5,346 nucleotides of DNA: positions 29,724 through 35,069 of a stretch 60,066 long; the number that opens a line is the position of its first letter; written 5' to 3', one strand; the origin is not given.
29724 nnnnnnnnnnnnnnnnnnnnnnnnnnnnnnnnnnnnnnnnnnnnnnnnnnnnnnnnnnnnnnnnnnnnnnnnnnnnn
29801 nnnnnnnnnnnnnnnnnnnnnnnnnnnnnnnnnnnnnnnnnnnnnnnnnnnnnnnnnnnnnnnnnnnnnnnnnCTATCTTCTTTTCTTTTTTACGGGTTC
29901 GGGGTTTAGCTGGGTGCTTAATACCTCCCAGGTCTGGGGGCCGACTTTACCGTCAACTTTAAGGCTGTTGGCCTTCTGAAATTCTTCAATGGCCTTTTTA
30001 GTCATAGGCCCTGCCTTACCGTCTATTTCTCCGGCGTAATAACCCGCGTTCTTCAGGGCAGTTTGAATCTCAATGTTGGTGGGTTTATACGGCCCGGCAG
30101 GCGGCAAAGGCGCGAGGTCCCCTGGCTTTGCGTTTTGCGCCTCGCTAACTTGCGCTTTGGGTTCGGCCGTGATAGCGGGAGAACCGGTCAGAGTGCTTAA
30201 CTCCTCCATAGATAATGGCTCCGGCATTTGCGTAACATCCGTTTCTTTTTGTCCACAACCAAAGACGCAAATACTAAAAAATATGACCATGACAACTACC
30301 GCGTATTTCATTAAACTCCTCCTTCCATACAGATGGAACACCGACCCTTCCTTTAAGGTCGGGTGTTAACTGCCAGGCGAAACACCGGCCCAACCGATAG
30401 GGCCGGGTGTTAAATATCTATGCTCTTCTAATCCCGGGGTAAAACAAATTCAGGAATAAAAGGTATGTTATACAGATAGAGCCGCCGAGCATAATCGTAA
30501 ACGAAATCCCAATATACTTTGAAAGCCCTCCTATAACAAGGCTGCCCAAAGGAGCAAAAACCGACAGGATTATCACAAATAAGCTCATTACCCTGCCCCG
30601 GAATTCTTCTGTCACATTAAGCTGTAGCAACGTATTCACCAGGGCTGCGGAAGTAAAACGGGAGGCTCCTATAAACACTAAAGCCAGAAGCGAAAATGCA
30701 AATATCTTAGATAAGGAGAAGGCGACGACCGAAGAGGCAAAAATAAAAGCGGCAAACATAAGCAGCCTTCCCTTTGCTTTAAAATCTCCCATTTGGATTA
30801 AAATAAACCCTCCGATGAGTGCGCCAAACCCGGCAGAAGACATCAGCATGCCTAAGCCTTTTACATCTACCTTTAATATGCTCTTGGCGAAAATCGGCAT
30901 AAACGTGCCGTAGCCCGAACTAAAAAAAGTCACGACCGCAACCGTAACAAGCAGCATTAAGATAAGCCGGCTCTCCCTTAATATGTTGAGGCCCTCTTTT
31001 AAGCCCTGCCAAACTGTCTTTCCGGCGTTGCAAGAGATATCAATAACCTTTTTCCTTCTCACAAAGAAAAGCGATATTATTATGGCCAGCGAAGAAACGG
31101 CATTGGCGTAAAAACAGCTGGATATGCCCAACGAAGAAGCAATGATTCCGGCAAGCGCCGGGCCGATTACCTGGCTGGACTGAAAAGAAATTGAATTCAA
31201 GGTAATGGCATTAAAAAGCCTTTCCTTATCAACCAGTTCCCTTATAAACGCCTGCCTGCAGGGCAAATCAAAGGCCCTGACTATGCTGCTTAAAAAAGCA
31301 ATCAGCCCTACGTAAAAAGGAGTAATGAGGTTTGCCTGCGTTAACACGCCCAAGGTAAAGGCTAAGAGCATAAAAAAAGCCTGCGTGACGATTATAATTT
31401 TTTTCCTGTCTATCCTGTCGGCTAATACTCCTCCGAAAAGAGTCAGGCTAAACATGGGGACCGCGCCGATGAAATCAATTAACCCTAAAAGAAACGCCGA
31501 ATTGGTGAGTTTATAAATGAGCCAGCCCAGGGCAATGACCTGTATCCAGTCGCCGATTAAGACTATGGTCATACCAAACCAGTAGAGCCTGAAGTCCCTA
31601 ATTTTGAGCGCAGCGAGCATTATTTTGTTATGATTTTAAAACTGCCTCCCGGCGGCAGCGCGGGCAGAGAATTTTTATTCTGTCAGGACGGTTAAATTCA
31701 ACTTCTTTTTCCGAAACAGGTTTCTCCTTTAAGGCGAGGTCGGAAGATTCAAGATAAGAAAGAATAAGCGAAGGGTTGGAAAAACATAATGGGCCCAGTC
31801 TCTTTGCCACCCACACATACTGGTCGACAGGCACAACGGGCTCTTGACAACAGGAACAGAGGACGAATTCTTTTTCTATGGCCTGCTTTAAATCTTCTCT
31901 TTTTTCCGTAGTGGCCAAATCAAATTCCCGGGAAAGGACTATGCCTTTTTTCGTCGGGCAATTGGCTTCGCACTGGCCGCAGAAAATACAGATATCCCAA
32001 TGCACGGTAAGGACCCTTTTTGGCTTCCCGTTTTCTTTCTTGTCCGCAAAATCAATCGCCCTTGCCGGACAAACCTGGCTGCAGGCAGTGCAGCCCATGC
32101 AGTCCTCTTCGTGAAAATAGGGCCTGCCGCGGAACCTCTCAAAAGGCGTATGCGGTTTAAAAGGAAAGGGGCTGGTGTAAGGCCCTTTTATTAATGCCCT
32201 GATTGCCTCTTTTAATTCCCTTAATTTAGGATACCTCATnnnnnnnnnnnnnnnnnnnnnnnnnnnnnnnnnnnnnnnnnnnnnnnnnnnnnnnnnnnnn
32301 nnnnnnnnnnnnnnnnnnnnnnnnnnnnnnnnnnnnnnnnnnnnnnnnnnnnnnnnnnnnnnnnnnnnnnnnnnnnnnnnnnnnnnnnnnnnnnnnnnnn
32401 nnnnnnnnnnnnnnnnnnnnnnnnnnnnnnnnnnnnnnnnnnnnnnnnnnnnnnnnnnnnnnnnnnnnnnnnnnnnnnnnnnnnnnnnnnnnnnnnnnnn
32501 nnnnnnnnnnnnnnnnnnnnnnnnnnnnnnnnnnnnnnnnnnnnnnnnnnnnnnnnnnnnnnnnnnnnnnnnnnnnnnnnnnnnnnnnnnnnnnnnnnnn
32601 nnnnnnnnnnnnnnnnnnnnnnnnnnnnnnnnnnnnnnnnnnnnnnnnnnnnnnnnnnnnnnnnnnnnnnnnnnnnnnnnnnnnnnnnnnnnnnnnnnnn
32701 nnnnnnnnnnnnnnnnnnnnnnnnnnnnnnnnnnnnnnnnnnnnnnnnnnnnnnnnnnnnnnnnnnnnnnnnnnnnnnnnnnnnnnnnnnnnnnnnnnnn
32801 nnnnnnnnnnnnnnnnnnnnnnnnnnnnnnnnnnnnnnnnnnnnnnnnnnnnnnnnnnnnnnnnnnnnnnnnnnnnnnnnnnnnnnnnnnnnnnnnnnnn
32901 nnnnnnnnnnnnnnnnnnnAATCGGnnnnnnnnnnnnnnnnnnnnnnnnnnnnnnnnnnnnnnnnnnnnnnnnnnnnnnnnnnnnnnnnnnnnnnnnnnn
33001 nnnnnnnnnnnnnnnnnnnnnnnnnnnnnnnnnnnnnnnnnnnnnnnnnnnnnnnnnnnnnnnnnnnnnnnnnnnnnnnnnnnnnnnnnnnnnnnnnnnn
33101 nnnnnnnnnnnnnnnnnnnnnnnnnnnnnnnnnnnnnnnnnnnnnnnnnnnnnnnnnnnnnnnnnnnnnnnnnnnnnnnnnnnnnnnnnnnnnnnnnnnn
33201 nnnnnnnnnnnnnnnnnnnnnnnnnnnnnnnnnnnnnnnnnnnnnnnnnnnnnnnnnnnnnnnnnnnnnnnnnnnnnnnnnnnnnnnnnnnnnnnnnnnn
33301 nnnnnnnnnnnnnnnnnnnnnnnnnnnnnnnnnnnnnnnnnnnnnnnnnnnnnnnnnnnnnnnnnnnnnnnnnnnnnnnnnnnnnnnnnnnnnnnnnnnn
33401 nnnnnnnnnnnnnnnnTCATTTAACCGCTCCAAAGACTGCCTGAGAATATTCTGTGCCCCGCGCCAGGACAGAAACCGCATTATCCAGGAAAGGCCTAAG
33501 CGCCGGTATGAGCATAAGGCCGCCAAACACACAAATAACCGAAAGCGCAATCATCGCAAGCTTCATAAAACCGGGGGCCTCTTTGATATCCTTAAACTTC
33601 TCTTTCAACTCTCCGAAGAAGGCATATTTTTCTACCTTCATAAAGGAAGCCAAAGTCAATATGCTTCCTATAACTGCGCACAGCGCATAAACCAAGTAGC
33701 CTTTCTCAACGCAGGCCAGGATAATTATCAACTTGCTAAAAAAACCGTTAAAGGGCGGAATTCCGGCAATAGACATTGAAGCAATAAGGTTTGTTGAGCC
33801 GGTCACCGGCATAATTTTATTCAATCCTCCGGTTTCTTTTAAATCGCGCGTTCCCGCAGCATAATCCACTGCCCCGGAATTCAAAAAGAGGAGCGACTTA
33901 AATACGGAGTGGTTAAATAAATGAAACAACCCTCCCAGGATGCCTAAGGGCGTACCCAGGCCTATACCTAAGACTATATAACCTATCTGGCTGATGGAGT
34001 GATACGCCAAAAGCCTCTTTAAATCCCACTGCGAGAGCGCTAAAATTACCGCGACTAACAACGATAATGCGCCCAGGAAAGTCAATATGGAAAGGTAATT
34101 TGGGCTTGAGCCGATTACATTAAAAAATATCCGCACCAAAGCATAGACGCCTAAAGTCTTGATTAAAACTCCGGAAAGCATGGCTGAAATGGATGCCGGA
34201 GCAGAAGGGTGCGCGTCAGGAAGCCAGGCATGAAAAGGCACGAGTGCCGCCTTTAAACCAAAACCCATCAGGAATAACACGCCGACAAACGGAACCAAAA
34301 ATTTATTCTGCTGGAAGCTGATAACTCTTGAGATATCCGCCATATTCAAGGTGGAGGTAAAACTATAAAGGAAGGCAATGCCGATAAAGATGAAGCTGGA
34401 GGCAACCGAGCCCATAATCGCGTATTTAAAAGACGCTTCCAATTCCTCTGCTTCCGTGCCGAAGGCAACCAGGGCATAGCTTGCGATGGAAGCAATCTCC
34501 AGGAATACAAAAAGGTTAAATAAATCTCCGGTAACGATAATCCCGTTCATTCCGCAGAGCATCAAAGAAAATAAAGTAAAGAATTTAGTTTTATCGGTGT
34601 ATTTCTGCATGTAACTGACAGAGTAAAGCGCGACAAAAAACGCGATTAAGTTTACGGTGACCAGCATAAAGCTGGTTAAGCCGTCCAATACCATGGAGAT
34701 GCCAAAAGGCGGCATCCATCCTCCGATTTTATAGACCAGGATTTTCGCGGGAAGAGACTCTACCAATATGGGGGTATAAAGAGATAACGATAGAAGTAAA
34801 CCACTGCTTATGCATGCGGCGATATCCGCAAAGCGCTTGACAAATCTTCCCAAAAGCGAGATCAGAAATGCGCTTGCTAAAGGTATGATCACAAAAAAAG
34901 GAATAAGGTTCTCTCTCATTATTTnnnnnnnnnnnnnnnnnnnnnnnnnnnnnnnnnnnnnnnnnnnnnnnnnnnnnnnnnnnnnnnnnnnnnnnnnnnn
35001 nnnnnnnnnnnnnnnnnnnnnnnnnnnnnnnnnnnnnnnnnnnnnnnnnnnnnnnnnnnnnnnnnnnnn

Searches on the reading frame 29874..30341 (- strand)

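Call 6: search_protein_families(library=pfam, proteins=[window:29874-30341:-])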
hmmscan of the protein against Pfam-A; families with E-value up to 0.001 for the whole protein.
window:29874-30341:- (155 aa): 3 families
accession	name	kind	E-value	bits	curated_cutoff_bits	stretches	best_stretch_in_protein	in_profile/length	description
PF01471.23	PG_binding_1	-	6.5e-20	71.5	23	1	91-141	7-57/57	Putative peptidoglycan binding domain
PF09374.15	PG_binding_3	-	0.00022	21.8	24.6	0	125-143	15-33/76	Predicted Peptidoglycan domain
PF08823.16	PG_binding_2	-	0.0006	20.5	21.1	1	91-127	20-56/74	Putative peptidoglycan binding domain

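Call 43: search_protein_families(library=ncbifam, proteins=[window:29874-30341:-], max_evalue=0.001)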
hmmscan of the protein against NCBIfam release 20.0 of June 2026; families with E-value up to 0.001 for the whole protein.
window:29874-30341:- (155 aa): 6 families
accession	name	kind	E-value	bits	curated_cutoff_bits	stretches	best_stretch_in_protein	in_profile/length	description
TIGR02869.1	spore_SleB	equivalog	1.6e-13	51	236.5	1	90-152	17-79/201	spore cortex-lytic enzyme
TIGR03979.1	His_Ser_Rich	equivalog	1.2e-11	44.9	121.65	1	90-139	135-184/190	His-Xaa-Ser repeat protein HxsA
NF052336.1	PdgHdaseHSB100310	equivalog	6.4e-10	38.9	500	1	91-141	263-313/316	peptidoglycan hydrolase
NF052335.1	PdgHdaseHSB129560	equivalog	6.8e-09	35.5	500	1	92-141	279-328/330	peptidoglycan hydrolase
NF004786.0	PRK06132.1-3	equivalog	8.3e-09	34.7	329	1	87-133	221-267/418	hypothetical protein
NF052377.1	lmo1851_S41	exception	7e-05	21.7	725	1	92-145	396-449/468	lmo1851 family serine protease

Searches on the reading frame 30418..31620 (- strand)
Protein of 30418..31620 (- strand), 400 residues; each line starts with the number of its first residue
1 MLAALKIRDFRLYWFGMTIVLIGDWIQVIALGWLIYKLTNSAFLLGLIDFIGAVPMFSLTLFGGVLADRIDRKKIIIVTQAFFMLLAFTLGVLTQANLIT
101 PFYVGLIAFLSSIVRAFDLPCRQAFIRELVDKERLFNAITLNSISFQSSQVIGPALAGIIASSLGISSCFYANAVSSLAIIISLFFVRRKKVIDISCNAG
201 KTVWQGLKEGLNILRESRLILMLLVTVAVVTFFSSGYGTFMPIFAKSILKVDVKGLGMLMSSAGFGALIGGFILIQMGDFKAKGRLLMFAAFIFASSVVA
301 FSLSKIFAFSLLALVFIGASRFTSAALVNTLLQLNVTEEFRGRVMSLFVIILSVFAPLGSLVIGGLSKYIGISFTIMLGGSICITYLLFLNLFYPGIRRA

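Call 6: search_protein_families(library=pfam, proteins=[window:30418-31620:-])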
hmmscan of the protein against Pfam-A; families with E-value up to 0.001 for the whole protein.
window:30418-31620:- (400 aa): 2 families
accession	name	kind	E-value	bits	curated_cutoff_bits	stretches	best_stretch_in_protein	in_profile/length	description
PF05977.19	MFS_3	-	1.6e-53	182.4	27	1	2-382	4-382/524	Transmembrane secretion effector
PF07690.21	MFS_1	-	4.2e-33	115.1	33.4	1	14-359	2-346/347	Major Facilitator Superfamily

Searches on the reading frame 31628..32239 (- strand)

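Call 6: search_protein_families(library=pfam, proteins=[window:31628-32239:-])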
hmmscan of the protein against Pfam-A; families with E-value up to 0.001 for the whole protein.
window:31628-32239:- (203 aa): 9 families
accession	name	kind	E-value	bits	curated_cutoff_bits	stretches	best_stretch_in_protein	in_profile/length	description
PF00037.32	Fer4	-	2.6e-12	46.4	21.1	2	40-62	1-23/24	4Fe-4S binding domain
PF12838.12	Fer4_7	-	2.3e-11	44.4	27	1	47-97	2-51/52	4Fe-4S dicluster domain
PF13187.11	Fer4_9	-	9.3e-08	32.4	27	1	46-97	1-50/52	4Fe-4S dicluster domain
PF14697.11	Fer4_21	-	1.4e-07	31.9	35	1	43-100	4-57/59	4Fe-4S dicluster domain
PF13237.11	Fer4_10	-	3.3e-06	27.4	25.5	1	40-95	2-53/53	4Fe-4S dicluster domain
PF12797.12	Fer4_2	-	1.5e-05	25.1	24.5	1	39-59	2-22/22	4Fe-4S binding domain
PF25160.1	LdpA_Fe-S-bd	-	4.7e-05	23.5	27.6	1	52-97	8-41/49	LdpA Fe-S cluster-binding domain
PF13183.11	Fer4_8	-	0.00082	20.3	27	0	45-97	3-67/68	4Fe-4S dicluster domain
PF13484.11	Fer4_16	-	0.00086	20.5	30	0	47-65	2-20/66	4Fe-4S double cluster binding domain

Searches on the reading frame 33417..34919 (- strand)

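Call 6: search_protein_families(library=pfam, proteins=[window:33417-34919:-])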
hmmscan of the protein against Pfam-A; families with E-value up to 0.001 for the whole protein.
window:33417-34919:- (500 aa): 3 families
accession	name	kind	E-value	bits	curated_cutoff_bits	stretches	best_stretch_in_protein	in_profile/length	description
PF00361.26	Proton_antipo_M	-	4.4e-68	230.1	21.5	1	131-422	2-294/294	NADH:quinone oxidoreductase/Mrp antiporter, TM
PF10125.14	NADHdeh_related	-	4.7e-09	36.4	27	1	121-231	76-183/218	NADH dehydrogenase I, subunit N related protein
PF00662.26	Proton_antipo_N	-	3.8e-08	33.5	24.5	1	73-114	10-51/51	NADH-Ubiquinone oxidoreductase (complex I), chain 5 N-terminus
